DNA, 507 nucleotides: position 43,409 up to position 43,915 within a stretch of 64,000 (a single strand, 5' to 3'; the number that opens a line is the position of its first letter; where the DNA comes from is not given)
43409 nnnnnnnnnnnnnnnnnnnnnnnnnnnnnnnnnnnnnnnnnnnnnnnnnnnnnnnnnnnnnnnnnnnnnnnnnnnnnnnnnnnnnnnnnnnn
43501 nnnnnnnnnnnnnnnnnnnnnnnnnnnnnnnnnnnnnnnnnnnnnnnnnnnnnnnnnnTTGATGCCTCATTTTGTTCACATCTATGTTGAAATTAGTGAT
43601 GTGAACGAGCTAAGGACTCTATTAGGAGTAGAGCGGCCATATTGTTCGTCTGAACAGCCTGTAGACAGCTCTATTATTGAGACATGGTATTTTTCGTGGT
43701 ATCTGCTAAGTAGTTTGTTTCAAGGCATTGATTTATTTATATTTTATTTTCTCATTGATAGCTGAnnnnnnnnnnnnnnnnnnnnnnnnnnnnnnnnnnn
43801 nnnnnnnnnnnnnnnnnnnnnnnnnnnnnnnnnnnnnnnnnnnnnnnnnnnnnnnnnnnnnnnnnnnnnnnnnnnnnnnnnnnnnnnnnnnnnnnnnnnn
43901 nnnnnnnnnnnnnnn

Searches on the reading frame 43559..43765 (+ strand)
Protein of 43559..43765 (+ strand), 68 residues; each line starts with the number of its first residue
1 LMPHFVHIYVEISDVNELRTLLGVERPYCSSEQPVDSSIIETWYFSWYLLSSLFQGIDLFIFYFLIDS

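Call 4: search_protein_families(library=pfam, proteins=[window:43559-43765:+], max_evalue=0.01)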
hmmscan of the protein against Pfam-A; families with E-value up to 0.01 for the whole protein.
window:43559-43765:+ (68 aa): 0 families
